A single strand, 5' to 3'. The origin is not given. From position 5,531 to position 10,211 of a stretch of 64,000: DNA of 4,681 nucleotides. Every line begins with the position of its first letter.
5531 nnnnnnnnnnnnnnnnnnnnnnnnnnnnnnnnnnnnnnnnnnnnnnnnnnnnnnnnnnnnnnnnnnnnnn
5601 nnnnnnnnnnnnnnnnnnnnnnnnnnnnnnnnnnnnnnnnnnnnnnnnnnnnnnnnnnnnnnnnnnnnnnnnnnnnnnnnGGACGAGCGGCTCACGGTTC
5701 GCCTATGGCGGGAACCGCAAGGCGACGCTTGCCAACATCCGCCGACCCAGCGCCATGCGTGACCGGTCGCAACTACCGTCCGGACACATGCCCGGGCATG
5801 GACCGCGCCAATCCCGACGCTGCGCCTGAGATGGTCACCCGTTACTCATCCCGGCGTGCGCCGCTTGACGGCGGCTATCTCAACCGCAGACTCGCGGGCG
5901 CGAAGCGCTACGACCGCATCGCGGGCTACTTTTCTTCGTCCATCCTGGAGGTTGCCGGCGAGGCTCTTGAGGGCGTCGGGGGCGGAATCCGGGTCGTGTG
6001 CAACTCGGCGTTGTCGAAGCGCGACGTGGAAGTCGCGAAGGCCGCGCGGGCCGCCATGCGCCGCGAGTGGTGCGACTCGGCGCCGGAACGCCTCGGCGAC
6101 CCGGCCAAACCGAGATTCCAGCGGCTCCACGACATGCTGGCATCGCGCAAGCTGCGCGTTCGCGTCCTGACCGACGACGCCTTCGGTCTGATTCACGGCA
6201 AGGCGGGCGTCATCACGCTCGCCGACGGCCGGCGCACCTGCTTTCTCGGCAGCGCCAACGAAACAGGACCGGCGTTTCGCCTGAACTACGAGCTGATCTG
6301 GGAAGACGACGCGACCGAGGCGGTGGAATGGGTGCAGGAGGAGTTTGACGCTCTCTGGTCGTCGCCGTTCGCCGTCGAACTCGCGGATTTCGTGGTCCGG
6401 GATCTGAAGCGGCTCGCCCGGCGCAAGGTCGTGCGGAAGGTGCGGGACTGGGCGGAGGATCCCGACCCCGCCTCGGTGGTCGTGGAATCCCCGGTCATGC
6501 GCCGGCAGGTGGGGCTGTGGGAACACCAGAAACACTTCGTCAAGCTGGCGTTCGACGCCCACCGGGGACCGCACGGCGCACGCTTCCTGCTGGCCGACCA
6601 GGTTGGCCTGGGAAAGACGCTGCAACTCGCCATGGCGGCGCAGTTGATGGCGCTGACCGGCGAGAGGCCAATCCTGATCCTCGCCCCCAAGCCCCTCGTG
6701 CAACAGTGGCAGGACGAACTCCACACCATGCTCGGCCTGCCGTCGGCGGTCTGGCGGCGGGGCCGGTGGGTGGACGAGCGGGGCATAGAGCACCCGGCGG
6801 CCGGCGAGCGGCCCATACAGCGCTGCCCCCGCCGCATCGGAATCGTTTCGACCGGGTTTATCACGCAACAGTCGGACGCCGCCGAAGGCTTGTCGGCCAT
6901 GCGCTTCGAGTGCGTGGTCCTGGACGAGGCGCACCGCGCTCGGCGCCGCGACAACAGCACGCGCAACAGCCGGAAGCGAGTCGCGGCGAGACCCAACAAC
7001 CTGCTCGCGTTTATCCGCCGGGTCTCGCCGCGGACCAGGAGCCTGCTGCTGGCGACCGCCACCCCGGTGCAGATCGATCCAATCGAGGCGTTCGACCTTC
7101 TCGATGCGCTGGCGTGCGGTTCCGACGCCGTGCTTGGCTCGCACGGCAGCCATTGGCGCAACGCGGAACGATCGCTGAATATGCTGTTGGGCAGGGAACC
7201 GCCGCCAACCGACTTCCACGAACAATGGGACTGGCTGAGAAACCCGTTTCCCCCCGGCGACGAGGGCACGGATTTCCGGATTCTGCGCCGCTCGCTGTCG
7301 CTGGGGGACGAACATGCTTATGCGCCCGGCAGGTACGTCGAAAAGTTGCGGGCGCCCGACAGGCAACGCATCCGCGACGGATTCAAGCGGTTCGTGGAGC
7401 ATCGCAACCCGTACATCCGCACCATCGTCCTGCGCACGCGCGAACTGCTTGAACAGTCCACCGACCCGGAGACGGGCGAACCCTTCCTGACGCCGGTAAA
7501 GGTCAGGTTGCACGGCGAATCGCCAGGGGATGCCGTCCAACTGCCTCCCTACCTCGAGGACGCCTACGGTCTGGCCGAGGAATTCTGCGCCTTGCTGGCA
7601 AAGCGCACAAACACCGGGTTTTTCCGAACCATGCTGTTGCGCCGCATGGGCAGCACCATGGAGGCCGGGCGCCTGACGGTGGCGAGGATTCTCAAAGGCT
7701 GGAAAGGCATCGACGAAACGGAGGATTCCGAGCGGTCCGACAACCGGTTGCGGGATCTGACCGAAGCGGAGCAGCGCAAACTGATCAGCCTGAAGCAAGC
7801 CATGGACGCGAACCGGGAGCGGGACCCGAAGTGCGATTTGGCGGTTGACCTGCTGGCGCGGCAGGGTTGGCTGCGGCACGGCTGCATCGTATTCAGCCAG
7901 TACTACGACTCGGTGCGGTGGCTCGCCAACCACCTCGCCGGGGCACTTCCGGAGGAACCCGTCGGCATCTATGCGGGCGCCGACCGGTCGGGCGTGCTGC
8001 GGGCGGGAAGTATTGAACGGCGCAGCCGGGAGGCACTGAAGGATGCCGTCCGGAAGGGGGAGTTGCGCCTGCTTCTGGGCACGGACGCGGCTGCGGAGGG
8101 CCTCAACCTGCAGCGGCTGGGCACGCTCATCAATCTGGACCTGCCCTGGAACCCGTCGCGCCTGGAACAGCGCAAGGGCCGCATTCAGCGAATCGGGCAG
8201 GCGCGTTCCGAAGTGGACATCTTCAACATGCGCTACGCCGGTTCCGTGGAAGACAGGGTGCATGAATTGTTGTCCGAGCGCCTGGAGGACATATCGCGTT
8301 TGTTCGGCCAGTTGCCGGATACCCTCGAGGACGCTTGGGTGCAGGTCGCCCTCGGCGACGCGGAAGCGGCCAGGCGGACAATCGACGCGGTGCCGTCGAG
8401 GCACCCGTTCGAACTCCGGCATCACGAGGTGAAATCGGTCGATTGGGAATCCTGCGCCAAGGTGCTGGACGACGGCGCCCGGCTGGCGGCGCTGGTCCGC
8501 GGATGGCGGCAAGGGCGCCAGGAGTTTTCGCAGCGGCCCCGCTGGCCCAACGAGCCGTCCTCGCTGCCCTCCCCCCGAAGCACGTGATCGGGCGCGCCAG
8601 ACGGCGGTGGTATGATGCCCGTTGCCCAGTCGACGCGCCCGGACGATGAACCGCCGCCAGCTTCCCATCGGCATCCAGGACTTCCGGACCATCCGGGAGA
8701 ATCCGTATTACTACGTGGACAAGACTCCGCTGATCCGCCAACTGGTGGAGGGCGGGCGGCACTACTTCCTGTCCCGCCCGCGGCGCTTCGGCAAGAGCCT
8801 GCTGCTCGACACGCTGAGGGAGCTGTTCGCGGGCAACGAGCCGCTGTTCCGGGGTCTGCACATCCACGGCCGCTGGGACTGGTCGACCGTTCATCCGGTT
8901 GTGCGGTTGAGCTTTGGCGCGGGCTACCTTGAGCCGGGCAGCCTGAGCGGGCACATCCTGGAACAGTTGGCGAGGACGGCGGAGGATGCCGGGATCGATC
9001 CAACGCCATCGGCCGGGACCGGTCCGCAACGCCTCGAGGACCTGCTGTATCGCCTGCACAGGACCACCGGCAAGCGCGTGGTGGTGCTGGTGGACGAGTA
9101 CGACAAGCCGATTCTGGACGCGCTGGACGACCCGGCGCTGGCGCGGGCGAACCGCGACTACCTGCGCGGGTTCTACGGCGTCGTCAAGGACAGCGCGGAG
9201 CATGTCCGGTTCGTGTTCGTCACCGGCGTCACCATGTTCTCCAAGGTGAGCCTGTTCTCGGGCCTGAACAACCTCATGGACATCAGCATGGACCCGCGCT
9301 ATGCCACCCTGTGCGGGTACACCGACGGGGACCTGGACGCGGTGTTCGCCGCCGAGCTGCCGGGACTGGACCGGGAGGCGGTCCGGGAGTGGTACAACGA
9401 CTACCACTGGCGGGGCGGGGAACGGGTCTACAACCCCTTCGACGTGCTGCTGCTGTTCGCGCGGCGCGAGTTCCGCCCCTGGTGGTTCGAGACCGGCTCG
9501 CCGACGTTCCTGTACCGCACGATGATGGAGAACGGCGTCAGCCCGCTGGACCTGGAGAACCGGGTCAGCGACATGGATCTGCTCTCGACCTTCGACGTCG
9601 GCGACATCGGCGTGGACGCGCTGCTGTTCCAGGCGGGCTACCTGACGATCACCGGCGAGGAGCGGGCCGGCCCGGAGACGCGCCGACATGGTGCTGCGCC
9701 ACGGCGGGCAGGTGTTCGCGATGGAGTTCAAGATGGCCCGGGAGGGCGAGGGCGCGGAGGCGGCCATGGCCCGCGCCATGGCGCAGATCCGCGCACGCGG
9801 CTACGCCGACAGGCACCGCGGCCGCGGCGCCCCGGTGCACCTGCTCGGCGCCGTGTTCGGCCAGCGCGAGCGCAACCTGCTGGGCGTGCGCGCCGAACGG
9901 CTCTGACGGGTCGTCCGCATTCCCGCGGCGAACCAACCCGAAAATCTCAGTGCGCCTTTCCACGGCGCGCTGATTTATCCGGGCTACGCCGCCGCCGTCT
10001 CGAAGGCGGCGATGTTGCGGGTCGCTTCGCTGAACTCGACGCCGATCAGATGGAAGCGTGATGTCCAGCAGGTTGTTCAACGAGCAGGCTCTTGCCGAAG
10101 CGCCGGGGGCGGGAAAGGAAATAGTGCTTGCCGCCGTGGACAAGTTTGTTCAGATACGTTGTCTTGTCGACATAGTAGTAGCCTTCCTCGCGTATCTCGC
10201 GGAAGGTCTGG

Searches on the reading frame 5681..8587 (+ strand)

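Call 27: search_protein_families(library=pfam, proteins=[window:5681-8587:+], max_evalue=0.0001)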
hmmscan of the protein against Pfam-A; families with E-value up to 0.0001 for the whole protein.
window:5681-8587:+ (968 aa): 5 families
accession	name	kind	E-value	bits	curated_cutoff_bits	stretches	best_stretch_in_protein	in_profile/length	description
PF00271.37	Helicase_C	-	2.4e-15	57.2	23.5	1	734-839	17-110/110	Helicase conserved C-terminal domain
PF13091.12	PLDc_2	-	1.7e-13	51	27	1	69-226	3-132/132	PLD-like domain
PF00176.29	SNF2-rel_dom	-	5.1e-12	45.9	24.9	1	282-480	1-181/290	SNF2-related domain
PF04851.21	ResIII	-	1.6e-06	28.5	22.5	1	281-429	6-141/164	Type III restriction enzyme, res subunit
PF00270.35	DEAD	-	1.9e-05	24.9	26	1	298-463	13-161/167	DEAD/DEAH box helicase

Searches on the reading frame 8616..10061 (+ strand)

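Call 27: search_protein_families(library=pfam, proteins=[window:8616-10061:+], max_evalue=0.0001)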
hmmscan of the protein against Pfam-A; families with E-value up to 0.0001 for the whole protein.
window:8616-10061:+ (481 aa): 1 family
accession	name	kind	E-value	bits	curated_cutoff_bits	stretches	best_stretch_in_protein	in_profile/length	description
PF09820.16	AAA-ATPase_like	-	8.5e-59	199.2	26.1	1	17-214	1-201/201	Predicted AAA-ATPase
